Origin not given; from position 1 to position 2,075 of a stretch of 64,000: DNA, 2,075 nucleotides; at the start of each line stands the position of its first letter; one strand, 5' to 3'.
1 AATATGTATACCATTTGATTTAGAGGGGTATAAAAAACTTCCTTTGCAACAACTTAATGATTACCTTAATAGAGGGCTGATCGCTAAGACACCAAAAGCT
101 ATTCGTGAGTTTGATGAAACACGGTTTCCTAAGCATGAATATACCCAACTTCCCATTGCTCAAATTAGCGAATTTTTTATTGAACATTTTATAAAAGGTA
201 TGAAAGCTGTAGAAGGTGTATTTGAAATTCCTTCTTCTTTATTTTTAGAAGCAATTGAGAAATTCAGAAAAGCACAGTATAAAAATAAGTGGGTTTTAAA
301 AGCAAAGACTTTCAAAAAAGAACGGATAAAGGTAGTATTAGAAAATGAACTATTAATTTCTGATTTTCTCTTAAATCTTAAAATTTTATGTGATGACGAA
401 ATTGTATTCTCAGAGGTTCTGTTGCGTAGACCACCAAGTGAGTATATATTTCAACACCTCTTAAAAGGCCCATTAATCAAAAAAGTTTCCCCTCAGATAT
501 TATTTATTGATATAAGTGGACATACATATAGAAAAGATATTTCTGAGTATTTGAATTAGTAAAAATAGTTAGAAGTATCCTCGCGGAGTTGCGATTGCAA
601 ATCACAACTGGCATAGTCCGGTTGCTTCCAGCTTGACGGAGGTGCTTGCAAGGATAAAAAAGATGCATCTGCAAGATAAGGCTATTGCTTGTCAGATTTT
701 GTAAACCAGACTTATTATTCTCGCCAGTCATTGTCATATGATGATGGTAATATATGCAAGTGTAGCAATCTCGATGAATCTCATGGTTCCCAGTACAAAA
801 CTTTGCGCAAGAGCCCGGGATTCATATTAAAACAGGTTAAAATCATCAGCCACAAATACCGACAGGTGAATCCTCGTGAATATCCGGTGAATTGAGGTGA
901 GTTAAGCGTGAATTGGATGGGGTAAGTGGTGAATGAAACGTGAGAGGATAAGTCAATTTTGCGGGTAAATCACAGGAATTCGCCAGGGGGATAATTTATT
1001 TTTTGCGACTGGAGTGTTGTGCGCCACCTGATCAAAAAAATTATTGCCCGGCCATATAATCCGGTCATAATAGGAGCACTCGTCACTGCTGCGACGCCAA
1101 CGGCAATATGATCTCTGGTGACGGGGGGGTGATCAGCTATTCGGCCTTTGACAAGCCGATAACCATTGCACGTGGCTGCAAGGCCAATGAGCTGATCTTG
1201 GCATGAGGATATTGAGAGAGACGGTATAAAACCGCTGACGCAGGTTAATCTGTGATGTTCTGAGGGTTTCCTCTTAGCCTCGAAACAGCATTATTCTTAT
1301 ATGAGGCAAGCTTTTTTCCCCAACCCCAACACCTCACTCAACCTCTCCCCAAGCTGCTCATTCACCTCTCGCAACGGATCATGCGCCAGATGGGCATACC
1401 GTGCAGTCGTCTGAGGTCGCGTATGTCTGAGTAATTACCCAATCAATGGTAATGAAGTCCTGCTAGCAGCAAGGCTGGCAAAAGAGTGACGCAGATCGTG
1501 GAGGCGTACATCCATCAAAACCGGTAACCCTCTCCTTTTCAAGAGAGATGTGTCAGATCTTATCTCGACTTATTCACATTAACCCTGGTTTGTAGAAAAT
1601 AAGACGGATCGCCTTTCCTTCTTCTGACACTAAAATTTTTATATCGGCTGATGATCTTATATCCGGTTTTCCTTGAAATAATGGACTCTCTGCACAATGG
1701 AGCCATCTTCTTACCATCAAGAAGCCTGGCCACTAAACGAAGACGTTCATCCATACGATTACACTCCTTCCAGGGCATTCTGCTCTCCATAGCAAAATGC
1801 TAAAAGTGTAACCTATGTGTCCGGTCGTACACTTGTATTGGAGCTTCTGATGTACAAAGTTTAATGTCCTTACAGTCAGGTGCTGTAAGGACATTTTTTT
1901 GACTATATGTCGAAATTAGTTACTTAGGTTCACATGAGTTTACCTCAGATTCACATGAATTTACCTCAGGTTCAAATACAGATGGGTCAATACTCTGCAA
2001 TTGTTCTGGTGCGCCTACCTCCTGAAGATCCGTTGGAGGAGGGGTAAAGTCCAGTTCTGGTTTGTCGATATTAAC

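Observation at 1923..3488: CdiA-like C-terminal region: AENN boundary, then a Hint/BIL domain and an unknown 190-aa tail, with no immunity gene downstream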

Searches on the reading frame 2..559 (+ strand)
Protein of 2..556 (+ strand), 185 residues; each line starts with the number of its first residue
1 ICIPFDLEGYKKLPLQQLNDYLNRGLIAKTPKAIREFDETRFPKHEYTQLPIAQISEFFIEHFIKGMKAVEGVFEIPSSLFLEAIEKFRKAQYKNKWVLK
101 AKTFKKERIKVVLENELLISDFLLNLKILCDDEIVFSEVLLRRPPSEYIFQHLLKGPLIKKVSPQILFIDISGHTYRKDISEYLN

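Call 20: search_protein_families(library=pfam, proteins=[window:44-559:+], max_evalue=10)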
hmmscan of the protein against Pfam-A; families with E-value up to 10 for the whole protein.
window:44-559:+ (171 aa): 1 family
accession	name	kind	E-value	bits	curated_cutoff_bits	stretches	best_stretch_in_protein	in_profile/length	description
PF20118.4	DUF6508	-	0.11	12.8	23.6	1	44-86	21-62/129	Family of unknown function (DUF6508)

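Call 74: search_protein_families(library=ncbifam, proteins=[window:44-559:+], max_evalue=1)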
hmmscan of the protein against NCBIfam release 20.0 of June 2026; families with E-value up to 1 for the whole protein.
window:44-559:+ (171 aa): 0 families

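Call 75: search_protein_families(library=pfam, proteins=[window:2-556:+], max_evalue=1)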
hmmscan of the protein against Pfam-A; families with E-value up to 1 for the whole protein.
seq(185 aa): 1 family
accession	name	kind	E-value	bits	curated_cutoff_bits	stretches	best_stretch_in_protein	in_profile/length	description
PF20118.4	DUF6508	-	0.13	12.6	23.6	1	58-100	21-62/129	Family of unknown function (DUF6508)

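Call 78: search_protein_families(library=phrogs, proteins=[window:44-559:+], max_evalue=0.1)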
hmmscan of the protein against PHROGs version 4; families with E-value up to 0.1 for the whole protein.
window:44-559:+ (171 aa): 1 family
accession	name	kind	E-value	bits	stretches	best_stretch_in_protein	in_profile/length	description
phrog_12193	-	unknown function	0.068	13.5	1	51-143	40-120/229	-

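Call 79: search_protein_families(library=padloc, proteins=[window:44-559:+], max_evalue=0.1)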
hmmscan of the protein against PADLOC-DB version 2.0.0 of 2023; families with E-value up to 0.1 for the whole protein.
window:44-559:+ (171 aa): 0 families

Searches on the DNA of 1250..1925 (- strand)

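Call 86: search_dna_similar(query=window:1250-1925:-, collection=plasmids, mode=distant, max_rows=10, max_evalue=0.001)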
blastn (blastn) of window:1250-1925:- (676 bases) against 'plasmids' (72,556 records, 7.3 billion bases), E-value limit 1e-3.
Records with a match: 86; places in all: 96; records where one place covers at least 80% of the query: 0.
Best place of each record, by identity: 80-90% 7; 60-80% 79.
By first word of the organism name: Sinorhizobium 30; Klebsiella 21; Escherichia 12; Rhizobium 10; Salmonella 5; Photobacterium 1; Shewanella 1; Xenorhabdus 1; Pseudoalteromonas 1; Vibrio 1; and 3 more.
By predicted mobility (MOB-suite, as given by PLSDB): conjugative 37; mobilizable 31; non-mobilizable 18.
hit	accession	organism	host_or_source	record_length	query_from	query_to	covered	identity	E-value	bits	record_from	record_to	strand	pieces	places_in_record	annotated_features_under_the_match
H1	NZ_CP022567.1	Rhizobium leguminosarum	Root nodule,Pisum sativum root-nodule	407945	101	287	28%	73.0%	9e-18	99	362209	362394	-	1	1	integrase core domain-containing protein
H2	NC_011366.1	Rhizobium leguminosarum bv. trifolii WSM2304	-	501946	101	287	28%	72.3%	1e-15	92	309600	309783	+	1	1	none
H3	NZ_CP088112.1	Sinorhizobium medicae WSM1115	cell culture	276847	102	287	28%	71.7%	2e-14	89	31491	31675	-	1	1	none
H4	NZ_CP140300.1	Sinorhizobium kummerowiae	Kummerowia stipulacea,Pure culture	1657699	102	287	28%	71.7%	2e-14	89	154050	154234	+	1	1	none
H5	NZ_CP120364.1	Sinorhizobium kummerowiae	Kummerowia stipulacea,Pure culture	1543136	102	287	28%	71.7%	2e-14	89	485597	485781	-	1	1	none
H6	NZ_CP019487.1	Sinorhizobium meliloti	alfalfa,single cell,nitrogen fixing ...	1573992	102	287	28%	71.1%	9e-12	79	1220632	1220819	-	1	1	none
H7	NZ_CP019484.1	Sinorhizobium meliloti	alfalfa,whole organism,alfalfa nodule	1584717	102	287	28%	71.1%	9e-12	79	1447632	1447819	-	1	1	none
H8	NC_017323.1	Sinorhizobium meliloti BL225C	-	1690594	102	287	28%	71.1%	9e-12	79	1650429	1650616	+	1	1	none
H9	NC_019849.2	Sinorhizobium meliloti GR4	-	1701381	102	287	28%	71.1%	9e-12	79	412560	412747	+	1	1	none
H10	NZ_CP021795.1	Sinorhizobium meliloti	Medicago sativa,Single Cell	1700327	102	287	28%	71.1%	9e-12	79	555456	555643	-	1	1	none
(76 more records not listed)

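Call 87: get_annotated_region(hit=H1, flank=1800)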
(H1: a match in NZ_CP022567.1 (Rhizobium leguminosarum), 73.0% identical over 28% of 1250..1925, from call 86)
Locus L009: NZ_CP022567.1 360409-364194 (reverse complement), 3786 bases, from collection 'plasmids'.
description: Rhizobium leguminosarum bv. viciae strain BIHB 1148 plasmid pSK03, complete sequence
organism: Rhizobium leguminosarum (NCBI taxid 387)
taxonomy: Bacteria; Pseudomonadota; Alphaproteobacteria; Hyphomicrobiales; Rhizobiaceae; Rhizobium; Rhizobium leguminosarum
host: -; source: Root nodule,Pisum sativum root-nodule; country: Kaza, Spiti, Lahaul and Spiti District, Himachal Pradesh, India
typing (MOB-suite, as given by PLSDB): non-mobilizable
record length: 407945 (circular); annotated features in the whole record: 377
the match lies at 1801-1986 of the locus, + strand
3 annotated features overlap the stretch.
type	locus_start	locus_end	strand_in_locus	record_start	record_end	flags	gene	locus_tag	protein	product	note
CDS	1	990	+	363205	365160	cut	-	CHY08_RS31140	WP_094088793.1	AI-2E family transporter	GO:1905887 - autoinducer AI-2 transmembrane transport [Evidence IEA]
CDS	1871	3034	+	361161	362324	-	-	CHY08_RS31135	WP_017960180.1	integrase core domain-containing protein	GO:0006313 - DNA transposition [Evidence IEA]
CDS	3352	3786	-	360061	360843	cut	-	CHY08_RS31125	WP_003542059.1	ATP-binding cassette domain-containing protein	-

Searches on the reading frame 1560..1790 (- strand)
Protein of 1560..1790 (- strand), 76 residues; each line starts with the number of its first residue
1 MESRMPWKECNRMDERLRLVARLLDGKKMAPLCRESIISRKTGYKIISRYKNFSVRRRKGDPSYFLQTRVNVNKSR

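Call 20: search_protein_families(library=pfam, proteins=[window:1560-1790:-], max_evalue=10)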
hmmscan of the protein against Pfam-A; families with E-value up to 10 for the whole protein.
window:1560-1790:- (76 aa): 2 families
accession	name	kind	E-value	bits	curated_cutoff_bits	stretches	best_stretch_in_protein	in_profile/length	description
PF13518.12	HTH_28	-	1.2e-05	25.7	25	1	15-55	1-41/52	Helix-turn-helix domain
PF13384.12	HTH_23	-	0.00025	21.2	24.6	1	12-52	3-43/50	Homeodomain-like domain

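Call 74: search_protein_families(library=ncbifam, proteins=[window:1563-1790:-], max_evalue=1)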
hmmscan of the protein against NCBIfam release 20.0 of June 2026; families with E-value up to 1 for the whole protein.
seq(76 aa): 2 families
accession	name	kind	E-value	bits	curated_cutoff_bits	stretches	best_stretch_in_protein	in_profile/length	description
NF033577.2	transpos_IS481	equivalog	0.0008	19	224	1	16-53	2-40/284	IS481 family transposase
NF052574.1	HisKinEspCMyxo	equivalog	0.12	10.4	1200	1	4-73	331-399/785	serine histidine kinase EspC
